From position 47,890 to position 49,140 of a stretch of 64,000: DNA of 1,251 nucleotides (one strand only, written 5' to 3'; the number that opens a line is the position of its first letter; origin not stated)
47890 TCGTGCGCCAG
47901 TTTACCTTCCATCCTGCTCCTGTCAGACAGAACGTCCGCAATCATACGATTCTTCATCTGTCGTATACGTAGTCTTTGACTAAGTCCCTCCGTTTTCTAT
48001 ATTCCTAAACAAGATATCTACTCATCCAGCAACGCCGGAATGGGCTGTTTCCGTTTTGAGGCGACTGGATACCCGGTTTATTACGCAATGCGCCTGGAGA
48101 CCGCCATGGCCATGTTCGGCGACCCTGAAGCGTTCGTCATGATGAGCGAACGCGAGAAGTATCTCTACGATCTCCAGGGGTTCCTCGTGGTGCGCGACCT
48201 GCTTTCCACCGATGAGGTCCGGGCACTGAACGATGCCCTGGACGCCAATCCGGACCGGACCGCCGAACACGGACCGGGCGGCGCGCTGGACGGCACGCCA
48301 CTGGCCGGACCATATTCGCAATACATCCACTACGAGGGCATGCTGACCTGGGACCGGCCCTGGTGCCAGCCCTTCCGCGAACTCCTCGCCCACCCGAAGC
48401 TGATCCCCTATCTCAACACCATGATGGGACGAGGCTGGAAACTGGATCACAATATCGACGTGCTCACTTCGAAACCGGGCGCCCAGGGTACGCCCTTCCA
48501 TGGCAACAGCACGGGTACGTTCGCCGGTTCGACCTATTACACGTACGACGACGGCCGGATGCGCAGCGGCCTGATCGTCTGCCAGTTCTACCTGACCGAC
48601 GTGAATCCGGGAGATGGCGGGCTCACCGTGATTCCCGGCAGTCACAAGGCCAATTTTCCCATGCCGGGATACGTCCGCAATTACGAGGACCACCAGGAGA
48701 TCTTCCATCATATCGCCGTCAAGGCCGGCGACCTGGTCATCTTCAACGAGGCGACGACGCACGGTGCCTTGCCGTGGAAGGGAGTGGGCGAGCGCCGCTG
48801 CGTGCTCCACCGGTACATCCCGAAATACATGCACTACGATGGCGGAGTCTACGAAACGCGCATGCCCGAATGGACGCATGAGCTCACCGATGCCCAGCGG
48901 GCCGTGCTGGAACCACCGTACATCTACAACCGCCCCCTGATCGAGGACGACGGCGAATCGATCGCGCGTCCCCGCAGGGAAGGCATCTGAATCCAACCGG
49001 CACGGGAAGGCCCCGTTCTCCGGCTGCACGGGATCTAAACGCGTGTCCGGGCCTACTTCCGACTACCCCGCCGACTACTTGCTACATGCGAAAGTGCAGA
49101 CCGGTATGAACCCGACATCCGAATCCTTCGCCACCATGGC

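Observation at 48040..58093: A cluster of two tandem PhyH dioxygenases, a TPP enzyme, an MlrC-like M81 peptidase, a DMT exporter, a HAD-like remnant, an M20 amidohydrolase and an unknown 587-aa protein. It may be a catabolic or tailoring pathway with no obvious described counterpart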

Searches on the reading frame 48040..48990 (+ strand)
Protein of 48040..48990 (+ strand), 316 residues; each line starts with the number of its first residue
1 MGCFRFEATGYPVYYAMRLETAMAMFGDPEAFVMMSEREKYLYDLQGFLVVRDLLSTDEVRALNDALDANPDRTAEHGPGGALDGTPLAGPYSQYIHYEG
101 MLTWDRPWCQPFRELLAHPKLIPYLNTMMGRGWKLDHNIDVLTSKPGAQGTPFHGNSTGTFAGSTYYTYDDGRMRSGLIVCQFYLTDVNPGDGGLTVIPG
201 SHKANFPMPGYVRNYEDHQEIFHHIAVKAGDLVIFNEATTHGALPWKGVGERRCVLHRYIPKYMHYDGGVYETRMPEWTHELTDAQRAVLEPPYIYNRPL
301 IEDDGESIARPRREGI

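Call 3: search_protein_families(library=pfam, proteins=[window:48040-48990:+], max_evalue=0.01)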
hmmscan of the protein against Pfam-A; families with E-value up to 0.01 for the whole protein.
window:48040-48990:+ (316 aa): 3 families
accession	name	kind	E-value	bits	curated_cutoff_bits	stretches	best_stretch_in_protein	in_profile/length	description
PF05721.19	PhyH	-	5.9e-19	69.6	22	1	43-254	1-213/213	Phytanoyl-CoA dioxygenase (PhyH)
PF13640.12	2OG-FeII_Oxy_3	-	0.0012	20.2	27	1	178-256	29-93/98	2OG-Fe(II) oxygenase superfamily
PF13759.12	2OG-FeII_Oxy_5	-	0.0017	19.1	27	1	190-255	33-98/101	Putative 2OG-Fe(II) oxygenase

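Call 5: search_protein_families(library=ncbifam, proteins=[window:48040-48990:+], max_evalue=0.01)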
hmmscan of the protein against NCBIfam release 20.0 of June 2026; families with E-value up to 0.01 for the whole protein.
window:48040-48990:+ (316 aa): 2 families
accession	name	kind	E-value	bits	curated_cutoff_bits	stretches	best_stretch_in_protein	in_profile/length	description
TIGR02408.1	ectoine_ThpD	equivalog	6.2e-07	29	336.5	1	145-211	117-178/277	ectoine hydroxylase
TIGR01762.1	chlorin-enz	subfamily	5e-05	22.8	226.3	0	117-204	72-159/288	chlorinating enzyme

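Call 7: find_encoding_contigs(protein=window:48040-48990:+, flank=10000, max_places=6)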
Protein window:48040-48990:+ (316 aa): no gene with exactly this product is on record in the collection.

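Call 8: find_homologous_proteins(query=window:48040-48990:+)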
Query window:48040-48990:+ (316 aa): 577 proteins with E <= 0.001 among 1909 candidates; the best 120 are listed.
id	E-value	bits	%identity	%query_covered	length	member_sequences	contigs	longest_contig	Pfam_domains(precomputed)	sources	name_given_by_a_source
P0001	4.6e-189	646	91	93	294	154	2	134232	PF05721.20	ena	-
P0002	1.4e-177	608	83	94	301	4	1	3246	PF05721.20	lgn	-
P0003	2.2e-172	591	82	93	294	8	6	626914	PF05721.20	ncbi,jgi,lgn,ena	-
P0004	1.4e-167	575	85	93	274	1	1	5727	PF13759.13,PF05721.20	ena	-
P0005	2.5e-167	574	81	92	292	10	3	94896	PF05721.20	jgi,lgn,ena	-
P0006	1.9e-165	568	82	92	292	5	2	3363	PF05721.20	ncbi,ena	-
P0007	3.2e-157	541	79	89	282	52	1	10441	PF05721.20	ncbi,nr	ncbi:MAG TPA: hypothetical protein DIT99_04430 [Candidatus Latescibacteria bacterium]|nr:hypothetica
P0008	6.4e-139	481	68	91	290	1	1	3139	PF05721.20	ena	-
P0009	3.1e-134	466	67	90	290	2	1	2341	PF05721.20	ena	-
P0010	1.4e-129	450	66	89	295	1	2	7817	PF05721.20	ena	-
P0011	7.7e-129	448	65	91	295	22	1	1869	PF05721.20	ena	-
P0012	3.4e-128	446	66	90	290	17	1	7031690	PF05721.20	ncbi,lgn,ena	-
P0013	7.6e-128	445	64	91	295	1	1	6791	PF05721.20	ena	-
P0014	1.5e-127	444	66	90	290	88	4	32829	PF05721.20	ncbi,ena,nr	ncbi:hypothetical protein CMK17_12410 [Candidatus Poribacteria bacterium]|nr:hypothetical protein [C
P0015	2.0e-127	443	64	91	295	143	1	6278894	PF05721.20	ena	-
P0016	9.5e-127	441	65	90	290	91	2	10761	PF05721.20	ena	-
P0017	3.8e-126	439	64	91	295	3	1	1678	PF05721.20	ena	-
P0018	4.7e-126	439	64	92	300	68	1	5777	PF05721.20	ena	-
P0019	1.8e-125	437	63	91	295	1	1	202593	PF05721.20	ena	-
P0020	1.9e-125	437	64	91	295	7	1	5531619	PF05721.20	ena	-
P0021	1.3e-124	434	65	90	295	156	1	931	PF05721.20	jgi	jgi:hypothetical protein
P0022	6.6e-124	432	64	90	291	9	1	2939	PF05721.20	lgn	-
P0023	8.0e-124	431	63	92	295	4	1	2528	PF05721.20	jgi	jgi:hypothetical protein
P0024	1.6e-123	430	62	90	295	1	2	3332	PF05721.20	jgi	jgi:ectoine hydroxylase-related dioxygenase (phytanoyl-CoA dioxygenase family)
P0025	2.5e-123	430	64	90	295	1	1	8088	PF05721.20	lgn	-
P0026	4.0e-123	429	64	90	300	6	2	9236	PF05721.20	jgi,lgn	jgi:hypothetical protein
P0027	4.6e-123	429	60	92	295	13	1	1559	PF05721.20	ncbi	-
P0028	2.3e-122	427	62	90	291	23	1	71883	PF05721.20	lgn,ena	-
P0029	1.8e-121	424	63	91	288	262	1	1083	PF05721.20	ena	-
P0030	1.9e-121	424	63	90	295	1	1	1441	PF05721.20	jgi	-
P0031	4.5e-121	422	63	90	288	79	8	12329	PF05721.20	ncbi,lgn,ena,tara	tara:strand:- start:1763 stop:2629 length:867 start_codon:yes stop_codon:yes gene_type:complete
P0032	1.4e-120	421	62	90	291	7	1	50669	PF05721.20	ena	-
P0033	1.6e-120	421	61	91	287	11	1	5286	PF05721.20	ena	-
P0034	1.8e-120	420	63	90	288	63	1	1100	PF05721.20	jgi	jgi:hypothetical protein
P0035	3.7e-120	419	61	90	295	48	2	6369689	PF05721.20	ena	-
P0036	1.1e-119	418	63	90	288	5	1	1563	PF05721.20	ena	-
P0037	5.5e-119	416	62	90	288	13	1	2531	PF05721.20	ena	-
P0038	7.5e-119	415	61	89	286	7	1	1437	PF05721.20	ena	-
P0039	4.3e-118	413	61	90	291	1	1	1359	PF05721.20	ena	-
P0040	1.1e-117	411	61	91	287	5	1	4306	PF05721.20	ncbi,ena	-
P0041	7.2e-117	409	60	89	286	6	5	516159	PF05721.20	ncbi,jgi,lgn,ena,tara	tara:strand:- start:35271 stop:36131 length:861 start_codon:yes stop_codon:yes gene_type:complete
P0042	2.2e-116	407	61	90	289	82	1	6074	PF05721.20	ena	-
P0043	4.6e-116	406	61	91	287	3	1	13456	PF05721.20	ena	-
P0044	8.2e-116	405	60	90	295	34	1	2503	PF05721.20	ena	-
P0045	2.9e-115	403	59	92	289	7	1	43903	PF05721.20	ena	-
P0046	5.5e-115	402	62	84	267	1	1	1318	PF05721.20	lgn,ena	-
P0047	7.6e-115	402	59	90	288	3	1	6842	PF05721.20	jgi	jgi:ectoine hydroxylase-related dioxygenase (phytanoyl-CoA dioxygenase family)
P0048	1.5e-114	401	61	89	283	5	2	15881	PF05721.20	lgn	-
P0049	3.4e-114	400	59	90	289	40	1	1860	PF05721.20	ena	-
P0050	6.3e-114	399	58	92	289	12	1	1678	PF05721.20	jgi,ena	-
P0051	6.8e-114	399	60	90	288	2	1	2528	PF05721.20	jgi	jgi:ectoine hydroxylase-related dioxygenase (phytanoyl-CoA dioxygenase family)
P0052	7.1e-114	399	58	90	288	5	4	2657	PF05721.20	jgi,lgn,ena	jgi:ectoine hydroxylase-related dioxygenase (phytanoyl-CoA dioxygenase family)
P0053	1.3e-113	398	56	92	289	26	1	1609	PF05721.20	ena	-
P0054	1.7e-113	397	59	90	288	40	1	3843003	PF05721.20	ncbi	-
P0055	1.9e-113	397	62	89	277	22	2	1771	PF05721.20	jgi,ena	jgi:ectoine hydroxylase-related dioxygenase (phytanoyl-CoA dioxygenase family)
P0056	2.2e-113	397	60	90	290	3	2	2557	PF05721.20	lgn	-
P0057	2.8e-113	397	60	90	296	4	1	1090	PF05721.20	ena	-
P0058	6.2e-113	396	59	92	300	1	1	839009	PF05721.20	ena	-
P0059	8.1e-113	395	58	89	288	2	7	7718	PF05721.20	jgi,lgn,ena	jgi:ectoine hydroxylase-related dioxygenase (phytanoyl-CoA dioxygenase family)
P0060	8.3e-113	395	60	89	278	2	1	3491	PF05721.20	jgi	jgi:hypothetical protein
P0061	1.8e-112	394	58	90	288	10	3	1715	PF05721.20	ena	-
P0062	1.9e-112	394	59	90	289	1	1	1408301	PF05721.20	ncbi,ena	-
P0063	2.6e-112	394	59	89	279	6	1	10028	PF05721.20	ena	-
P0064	1.5e-111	391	61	89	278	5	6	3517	PF05721.20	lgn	-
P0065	2.6e-111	390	60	89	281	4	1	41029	PF05721.20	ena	-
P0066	4.0e-111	390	60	89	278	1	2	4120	PF05721.20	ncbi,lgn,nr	ncbi:MAG: phytanoyl-CoA dioxygenase family protein [Chloroflexi bacterium]|nr:phytanoyl-CoA dioxygen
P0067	9.6e-111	388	59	89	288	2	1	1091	PF05721.20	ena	-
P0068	1.2e-110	388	59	89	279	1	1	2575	PF05721.20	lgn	-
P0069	1.8e-110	388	59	91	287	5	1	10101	PF05721.20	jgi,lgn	jgi:ectoine hydroxylase-related dioxygenase (phytanoyl-CoA dioxygenase family)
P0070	2.6e-110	387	59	89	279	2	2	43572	PF05721.20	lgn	-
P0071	6.0e-110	386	58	89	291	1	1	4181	PF05721.20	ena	-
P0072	8.0e-110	385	59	89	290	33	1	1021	PF05721.20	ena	-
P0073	8.0e-110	385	58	90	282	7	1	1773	PF05721.20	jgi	jgi:Phytanoyl-CoA dioxygenase (PhyH)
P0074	1.0e-109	385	57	89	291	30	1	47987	PF05721.20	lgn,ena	-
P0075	1.6e-109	384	57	90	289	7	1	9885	PF05721.20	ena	-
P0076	1.8e-109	384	57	90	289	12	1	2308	PF05721.20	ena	-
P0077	2.4e-109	384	60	89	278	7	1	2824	PF05721.20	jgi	-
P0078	5.3e-109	383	61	89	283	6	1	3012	PF05721.20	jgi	jgi:ectoine hydroxylase-related dioxygenase (phytanoyl-CoA dioxygenase family)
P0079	5.8e-109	383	58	89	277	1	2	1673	PF05721.20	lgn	-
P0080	7.4e-109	382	58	89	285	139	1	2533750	PF05721.20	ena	-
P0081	7.8e-109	382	61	90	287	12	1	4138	PF05721.20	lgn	-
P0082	8.4e-109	382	60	89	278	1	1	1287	PF05721.20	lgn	-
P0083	9.1e-109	382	59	89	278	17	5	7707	PF05721.20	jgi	-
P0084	9.9e-109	382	58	88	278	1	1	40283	PF05721.20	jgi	jgi:hypothetical protein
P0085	1.6e-108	381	59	89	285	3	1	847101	PF05721.20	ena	-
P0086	2.2e-108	381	57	90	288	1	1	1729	PF05721.20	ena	-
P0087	3.1e-108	380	59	89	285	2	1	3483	PF05721.20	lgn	-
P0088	4.8e-108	380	58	89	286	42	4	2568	PF05721.20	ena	-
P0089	1.3e-107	378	60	89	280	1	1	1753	PF05721.20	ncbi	-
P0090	3.0e-107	377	58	89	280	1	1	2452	PF05721.20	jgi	-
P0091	5.5e-107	376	60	89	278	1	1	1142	PF05721.20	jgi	-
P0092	6.2e-107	376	57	89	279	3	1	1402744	PF05721.20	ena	-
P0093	1.0e-106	375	58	88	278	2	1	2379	PF05721.20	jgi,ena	-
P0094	1.2e-106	375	57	89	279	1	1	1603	PF05721.20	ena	-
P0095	1.9e-106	374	58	89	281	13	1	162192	PF05721.20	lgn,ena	-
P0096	2.4e-106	374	58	89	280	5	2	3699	PF05721.20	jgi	jgi:hypothetical protein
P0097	3.9e-106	373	58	89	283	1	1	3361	PF05721.20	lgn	-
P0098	4.1e-106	373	56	89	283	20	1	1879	PF05721.20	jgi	jgi:ectoine hydroxylase-related dioxygenase (phytanoyl-CoA dioxygenase family)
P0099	4.1e-106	373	56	88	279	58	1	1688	PF05721.20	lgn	-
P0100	4.7e-106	373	58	90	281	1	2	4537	PF05721.20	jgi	jgi:ectoine hydroxylase-related dioxygenase (phytanoyl-CoA dioxygenase family)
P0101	5.4e-106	373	58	89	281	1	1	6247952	PF05721.20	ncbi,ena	-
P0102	9.0e-106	372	56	89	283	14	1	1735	PF05721.20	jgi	jgi:phytanoyl-CoA dioxygenase PhyH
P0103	1.8e-105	371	57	89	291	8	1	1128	PF05721.20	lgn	-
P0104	1.9e-105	371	59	89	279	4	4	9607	PF05721.20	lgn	-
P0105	2.0e-105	371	57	89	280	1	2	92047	PF05721.20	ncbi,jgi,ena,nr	ncbi:MAG TPA: phytanoyl-CoA dioxygenase family protein [Chthonomonadaceae bacterium]|nr:phytanoyl-Co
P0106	2.4e-105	371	58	88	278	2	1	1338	PF05721.20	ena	-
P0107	2.9e-105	370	56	88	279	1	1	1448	PF05721.20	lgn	-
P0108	3.2e-105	370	58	89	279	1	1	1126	PF05721.20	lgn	-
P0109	3.8e-105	370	53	95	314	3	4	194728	PF05721.20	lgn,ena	-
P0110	5.8e-105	369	55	90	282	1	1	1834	PF05721.20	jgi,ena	-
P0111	6.1e-105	369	57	88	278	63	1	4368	PF05721.20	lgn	-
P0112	7.1e-105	369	58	89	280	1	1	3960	PF05721.20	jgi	jgi:ectoine hydroxylase-related dioxygenase (phytanoyl-CoA dioxygenase family)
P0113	9.0e-105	369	58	89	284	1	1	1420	PF05721.20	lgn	-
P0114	1.2e-104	368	57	89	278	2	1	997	PF05721.20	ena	-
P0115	1.7e-104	368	57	88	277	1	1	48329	PF05721.20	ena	-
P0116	1.9e-104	368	57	89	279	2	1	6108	PF05721.20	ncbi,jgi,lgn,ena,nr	ncbi:MAG TPA: phytanoyl-CoA dioxygenase family protein [Chthonomonadaceae bacterium]|nr:phytanoyl-Co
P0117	2.2e-104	368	57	89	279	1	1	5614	PF05721.20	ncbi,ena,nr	ncbi:MAG: phytanoyl-CoA dioxygenase family protein [Candidatus Poribacteria bacterium]|nr:phytanoyl-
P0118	2.6e-104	367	56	91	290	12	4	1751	PF05721.20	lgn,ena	-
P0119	2.6e-104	367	57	89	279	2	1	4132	PF05721.20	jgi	jgi:ectoine hydroxylase-related dioxygenase (phytanoyl-CoA dioxygenase family)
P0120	4.4e-104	367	57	89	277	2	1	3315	PF05721.20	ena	-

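Call 9: find_encoding_contigs(protein=P0001, flank=10000, max_places=3)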
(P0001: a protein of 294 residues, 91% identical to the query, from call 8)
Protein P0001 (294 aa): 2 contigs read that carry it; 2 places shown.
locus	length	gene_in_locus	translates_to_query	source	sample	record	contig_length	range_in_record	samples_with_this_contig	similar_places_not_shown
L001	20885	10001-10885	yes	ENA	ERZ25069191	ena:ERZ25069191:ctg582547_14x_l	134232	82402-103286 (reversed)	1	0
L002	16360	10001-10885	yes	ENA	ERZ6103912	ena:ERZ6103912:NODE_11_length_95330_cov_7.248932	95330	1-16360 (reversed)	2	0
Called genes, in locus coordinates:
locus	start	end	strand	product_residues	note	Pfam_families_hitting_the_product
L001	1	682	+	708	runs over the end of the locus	PF12679:ABC2_membrane_2, PF12698:ABC2_membrane_3, PF02517:Rce1-like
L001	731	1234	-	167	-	-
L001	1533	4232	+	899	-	PF06452:CBM9_1, PF19313:DUF5916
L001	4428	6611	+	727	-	PF11412:DsbD_N, PF02683:DsbD_TM, PF13899:Thioredoxin_7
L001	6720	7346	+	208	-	PF00578:AhpC-TSA, PF08534:Redoxin, PF00255:GSHPx (weak)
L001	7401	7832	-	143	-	PF06114:Peptidase_M78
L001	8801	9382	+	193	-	PF19865:DUF6338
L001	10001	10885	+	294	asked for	PF05721:PhyH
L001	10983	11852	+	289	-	PF05721:PhyH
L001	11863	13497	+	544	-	PF02776:TPP_enzyme_N, PF00205:TPP_enzyme_M, PF02775:TPP_enzyme_C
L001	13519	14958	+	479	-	PF07364:DUF1485, PF07171:MlrC_C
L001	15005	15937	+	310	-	PF00892:EamA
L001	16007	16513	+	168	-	-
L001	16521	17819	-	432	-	PF01546:Peptidase_M20, PF07687:M20_dimer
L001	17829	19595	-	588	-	PF26099:DUF8034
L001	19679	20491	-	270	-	PF25084:LbH_EIF2B (faint), PF25087:GMPPB_C, PF00132:Hexapep, PF13720:Acetyltransf_11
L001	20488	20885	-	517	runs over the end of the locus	-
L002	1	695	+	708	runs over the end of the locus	PF12679:ABC2_membrane_2, PF12698:ABC2_membrane_3, PF02517:Rce1-like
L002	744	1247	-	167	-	-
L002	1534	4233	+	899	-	PF06452:CBM9_1, PF19313:DUF5916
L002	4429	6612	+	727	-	PF11412:DsbD_N, PF02683:DsbD_TM, PF13899:Thioredoxin_7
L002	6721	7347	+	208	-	PF00578:AhpC-TSA, PF08534:Redoxin, PF00255:GSHPx (weak)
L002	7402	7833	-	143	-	PF06114:Peptidase_M78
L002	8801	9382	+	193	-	PF19865:DUF6338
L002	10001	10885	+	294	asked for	PF05721:PhyH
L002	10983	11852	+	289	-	PF05721:PhyH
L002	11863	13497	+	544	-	PF02776:TPP_enzyme_N, PF00205:TPP_enzyme_M, PF02775:TPP_enzyme_C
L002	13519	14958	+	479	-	PF07364:DUF1485, PF07171:MlrC_C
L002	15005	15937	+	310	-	PF00892:EamA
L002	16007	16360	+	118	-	?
